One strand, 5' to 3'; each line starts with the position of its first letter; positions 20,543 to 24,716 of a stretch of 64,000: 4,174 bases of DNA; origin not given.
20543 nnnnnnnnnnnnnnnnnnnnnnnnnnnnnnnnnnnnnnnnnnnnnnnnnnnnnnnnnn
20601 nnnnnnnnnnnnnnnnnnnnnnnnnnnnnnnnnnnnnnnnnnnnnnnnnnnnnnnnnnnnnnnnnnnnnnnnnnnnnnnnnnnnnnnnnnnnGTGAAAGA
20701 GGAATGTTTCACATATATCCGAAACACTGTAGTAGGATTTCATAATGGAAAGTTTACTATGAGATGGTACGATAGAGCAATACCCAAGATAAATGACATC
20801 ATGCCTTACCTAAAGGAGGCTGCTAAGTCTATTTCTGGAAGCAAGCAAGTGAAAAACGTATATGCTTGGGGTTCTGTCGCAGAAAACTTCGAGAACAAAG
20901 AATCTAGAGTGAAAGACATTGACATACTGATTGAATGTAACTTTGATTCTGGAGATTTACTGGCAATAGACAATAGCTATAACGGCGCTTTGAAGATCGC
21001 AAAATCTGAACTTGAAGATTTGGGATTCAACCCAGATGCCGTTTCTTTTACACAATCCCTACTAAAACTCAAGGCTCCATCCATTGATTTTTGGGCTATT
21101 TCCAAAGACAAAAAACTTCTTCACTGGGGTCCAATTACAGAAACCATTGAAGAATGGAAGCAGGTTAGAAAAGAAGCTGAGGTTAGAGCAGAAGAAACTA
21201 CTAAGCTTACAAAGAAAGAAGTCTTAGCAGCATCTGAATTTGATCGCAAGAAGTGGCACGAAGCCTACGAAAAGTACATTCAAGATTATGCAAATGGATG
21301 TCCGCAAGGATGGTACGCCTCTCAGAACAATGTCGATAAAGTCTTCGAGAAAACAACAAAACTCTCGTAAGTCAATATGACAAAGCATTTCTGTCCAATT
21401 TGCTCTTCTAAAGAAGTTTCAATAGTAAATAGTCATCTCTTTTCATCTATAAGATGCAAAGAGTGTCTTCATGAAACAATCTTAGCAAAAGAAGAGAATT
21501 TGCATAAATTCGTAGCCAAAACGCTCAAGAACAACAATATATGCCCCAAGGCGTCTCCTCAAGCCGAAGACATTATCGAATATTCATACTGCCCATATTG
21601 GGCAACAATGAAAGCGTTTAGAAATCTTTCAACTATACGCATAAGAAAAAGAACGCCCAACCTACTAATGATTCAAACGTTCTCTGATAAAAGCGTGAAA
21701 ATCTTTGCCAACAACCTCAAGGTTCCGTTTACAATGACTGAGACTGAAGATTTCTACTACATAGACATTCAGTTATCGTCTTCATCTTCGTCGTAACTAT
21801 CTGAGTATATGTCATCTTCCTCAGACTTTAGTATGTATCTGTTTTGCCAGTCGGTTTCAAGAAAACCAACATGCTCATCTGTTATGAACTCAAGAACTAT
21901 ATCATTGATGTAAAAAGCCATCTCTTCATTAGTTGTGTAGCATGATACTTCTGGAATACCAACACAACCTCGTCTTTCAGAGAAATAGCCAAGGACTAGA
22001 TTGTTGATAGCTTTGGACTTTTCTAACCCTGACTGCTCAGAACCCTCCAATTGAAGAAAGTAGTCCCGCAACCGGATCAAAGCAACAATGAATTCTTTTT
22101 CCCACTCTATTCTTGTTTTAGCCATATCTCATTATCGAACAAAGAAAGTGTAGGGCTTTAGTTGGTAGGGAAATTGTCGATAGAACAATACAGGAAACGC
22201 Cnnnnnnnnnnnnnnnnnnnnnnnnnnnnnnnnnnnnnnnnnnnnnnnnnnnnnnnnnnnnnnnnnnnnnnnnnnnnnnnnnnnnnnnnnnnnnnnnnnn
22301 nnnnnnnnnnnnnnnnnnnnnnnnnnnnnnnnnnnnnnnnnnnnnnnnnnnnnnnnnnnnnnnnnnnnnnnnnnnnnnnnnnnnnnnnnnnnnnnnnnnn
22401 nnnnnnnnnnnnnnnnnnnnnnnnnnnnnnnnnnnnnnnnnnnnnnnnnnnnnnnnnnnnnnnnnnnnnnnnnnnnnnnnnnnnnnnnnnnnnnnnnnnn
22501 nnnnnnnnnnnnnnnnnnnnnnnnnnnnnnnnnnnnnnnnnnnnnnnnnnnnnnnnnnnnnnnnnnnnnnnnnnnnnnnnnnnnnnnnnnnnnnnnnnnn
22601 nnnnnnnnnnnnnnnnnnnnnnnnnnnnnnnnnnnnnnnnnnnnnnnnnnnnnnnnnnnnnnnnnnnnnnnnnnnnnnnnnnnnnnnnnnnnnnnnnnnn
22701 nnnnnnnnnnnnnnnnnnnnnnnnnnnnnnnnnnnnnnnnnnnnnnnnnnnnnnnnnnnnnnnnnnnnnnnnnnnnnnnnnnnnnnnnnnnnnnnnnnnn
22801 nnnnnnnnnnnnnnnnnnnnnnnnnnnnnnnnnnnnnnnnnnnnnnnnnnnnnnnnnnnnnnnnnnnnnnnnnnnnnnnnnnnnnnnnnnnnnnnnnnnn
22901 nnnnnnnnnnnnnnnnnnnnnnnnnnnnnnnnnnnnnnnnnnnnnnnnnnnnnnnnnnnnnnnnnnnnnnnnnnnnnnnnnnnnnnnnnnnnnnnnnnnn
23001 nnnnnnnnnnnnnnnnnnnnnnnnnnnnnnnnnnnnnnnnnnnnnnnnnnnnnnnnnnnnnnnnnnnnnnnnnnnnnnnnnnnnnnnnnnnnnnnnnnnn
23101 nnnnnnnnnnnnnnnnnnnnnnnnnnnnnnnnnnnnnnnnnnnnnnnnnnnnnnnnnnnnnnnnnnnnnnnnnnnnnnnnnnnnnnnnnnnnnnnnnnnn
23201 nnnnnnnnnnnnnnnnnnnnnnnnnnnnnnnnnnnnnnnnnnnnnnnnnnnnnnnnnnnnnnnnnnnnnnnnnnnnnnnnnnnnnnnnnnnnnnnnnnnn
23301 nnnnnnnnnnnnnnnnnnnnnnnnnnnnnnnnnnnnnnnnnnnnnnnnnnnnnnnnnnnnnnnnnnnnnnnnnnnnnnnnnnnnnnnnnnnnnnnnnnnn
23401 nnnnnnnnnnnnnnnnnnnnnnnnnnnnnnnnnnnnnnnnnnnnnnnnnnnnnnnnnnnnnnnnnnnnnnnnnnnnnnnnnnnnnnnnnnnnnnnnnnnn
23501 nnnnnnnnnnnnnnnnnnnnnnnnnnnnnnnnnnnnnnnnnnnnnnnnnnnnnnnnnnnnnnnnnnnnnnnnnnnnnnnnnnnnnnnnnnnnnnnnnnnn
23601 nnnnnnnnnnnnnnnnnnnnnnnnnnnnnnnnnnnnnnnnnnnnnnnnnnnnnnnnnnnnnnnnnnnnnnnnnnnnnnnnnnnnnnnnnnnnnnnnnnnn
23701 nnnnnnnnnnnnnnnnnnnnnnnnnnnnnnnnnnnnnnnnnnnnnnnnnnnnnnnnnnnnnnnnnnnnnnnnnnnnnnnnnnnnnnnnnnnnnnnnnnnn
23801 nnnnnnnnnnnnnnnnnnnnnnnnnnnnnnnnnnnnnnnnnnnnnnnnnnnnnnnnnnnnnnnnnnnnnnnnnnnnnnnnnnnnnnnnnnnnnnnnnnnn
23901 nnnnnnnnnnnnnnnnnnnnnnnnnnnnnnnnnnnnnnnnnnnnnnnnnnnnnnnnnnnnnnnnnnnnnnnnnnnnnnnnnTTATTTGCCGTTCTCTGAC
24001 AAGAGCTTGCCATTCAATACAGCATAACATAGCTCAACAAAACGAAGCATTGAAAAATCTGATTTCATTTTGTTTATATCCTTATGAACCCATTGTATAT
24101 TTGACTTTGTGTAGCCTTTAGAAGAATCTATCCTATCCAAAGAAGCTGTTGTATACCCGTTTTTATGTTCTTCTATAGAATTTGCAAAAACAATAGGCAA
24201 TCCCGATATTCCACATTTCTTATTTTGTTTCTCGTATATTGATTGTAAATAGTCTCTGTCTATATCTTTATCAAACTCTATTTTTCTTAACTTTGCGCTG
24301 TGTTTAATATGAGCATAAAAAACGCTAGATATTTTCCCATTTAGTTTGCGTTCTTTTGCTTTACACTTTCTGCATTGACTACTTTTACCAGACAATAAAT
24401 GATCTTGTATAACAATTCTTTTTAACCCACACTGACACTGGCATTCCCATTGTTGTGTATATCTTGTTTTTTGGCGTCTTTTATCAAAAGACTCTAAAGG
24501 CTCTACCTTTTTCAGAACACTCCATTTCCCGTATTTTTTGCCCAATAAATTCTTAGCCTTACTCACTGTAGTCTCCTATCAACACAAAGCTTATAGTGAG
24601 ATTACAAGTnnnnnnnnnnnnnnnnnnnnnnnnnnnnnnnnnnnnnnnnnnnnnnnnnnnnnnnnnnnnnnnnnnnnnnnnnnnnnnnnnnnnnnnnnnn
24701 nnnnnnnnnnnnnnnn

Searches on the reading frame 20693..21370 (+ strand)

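Call 89: search_protein_families(library=pfam, proteins=[window:20693-21370:+], max_evalue=0.01)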
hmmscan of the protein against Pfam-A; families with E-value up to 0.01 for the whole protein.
window:20693-21370:+ (225 aa): 1 family
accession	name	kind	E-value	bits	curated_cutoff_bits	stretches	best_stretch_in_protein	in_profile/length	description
PF01909.29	NTP_transf_2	-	0.0056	17.5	21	1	40-120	4-73/93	Nucleotidyltransferase domain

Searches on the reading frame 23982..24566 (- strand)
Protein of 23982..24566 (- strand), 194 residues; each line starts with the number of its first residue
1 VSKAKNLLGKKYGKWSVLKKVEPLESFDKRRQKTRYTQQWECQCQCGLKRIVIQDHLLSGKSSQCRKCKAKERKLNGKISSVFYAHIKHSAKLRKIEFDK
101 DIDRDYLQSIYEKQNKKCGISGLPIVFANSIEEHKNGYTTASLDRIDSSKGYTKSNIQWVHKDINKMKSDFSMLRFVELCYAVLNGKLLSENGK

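Call 46: search_protein_families(library=pfam, proteins=[window:23982-24566:-], max_evalue=0.01)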
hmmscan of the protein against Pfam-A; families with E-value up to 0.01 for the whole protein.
window:23982-24566:- (194 aa): 1 family
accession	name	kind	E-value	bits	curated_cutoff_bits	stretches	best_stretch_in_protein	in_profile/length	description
PF04441.18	Pox_VERT_large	-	0.007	15.1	25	1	83-182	440-540/697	Poxvirus early transcription factor (VETF), large subunit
